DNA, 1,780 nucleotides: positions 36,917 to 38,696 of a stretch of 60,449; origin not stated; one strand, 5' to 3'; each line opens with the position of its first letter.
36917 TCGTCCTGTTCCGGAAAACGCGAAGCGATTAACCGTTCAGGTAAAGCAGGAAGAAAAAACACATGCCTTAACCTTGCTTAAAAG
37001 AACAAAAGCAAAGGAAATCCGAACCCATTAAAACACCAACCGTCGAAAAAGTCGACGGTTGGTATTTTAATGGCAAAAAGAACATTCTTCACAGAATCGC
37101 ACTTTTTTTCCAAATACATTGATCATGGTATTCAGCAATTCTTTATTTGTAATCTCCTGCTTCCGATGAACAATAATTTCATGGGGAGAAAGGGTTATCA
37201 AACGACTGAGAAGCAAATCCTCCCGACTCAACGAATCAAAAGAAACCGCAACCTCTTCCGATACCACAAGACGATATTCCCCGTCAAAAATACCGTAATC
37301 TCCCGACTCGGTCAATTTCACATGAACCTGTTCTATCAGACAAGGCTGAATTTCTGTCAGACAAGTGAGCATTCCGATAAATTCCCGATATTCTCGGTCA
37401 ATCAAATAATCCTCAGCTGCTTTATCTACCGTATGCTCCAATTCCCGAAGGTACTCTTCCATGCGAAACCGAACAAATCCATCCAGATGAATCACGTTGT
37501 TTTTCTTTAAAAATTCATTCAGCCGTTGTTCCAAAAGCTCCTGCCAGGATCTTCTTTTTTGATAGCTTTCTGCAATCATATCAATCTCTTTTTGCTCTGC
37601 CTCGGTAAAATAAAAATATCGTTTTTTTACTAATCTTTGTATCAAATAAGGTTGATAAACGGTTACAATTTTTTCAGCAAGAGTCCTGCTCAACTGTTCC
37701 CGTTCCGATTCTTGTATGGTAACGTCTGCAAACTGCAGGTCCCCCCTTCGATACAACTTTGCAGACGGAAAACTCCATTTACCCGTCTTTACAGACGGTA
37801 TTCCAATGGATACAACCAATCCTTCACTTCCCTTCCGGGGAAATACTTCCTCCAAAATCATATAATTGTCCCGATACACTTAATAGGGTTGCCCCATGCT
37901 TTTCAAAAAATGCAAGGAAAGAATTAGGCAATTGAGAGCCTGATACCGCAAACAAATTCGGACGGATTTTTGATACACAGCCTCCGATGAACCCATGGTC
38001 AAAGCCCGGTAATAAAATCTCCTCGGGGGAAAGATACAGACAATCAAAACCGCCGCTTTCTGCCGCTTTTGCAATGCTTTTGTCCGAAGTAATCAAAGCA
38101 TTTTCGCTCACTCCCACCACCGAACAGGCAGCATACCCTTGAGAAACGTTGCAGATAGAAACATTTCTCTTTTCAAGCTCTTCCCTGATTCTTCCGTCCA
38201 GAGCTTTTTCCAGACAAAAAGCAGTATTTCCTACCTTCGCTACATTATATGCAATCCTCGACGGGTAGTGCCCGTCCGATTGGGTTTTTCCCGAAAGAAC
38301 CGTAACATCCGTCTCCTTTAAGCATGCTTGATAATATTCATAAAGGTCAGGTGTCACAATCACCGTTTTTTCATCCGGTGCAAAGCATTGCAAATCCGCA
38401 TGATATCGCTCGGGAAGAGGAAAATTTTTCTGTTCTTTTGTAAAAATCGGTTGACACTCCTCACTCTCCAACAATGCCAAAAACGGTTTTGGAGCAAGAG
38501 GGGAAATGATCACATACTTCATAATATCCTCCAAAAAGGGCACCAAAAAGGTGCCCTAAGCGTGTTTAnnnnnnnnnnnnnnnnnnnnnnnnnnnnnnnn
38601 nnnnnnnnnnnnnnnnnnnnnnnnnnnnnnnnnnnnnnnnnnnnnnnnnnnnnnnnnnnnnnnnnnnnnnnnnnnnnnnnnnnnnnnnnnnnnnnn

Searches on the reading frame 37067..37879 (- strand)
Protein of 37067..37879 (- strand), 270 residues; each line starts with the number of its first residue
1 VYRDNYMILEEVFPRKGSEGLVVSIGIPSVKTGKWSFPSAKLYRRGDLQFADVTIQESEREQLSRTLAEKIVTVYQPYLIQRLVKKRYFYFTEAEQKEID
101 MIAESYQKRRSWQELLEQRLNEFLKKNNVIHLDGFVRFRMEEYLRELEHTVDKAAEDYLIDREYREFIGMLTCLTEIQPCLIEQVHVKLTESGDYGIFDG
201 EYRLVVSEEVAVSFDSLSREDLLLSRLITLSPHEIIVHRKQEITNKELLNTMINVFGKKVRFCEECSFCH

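Call 12: search_protein_families(library=pfam, proteins=[window:37067-37879:-])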
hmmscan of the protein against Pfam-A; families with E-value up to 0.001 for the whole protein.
window:37067-37879:- (270 aa): 1 family
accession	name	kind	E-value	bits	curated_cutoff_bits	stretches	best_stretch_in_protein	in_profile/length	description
PF08812.16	YtxC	-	2.5e-47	161.7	33.1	1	62-260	2-217/218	YtxC-like family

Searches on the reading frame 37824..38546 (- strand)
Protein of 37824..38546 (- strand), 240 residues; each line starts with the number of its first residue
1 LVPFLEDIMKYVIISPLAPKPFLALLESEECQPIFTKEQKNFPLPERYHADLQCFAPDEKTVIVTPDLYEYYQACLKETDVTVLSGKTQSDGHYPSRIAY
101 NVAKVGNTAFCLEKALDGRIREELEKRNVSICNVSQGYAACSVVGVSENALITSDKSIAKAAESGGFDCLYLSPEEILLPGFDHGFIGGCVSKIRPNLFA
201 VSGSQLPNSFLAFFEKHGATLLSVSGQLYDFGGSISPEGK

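Call 12: search_protein_families(library=pfam, proteins=[window:37824-38546:-])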
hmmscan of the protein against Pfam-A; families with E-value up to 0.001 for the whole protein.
window:37824-38546:- (240 aa): 1 family
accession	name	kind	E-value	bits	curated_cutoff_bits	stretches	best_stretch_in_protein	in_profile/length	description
PF21778.2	DUF6873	-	4.2e-55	187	27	1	18-234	6-227/228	Family of unknown function (DUF6873)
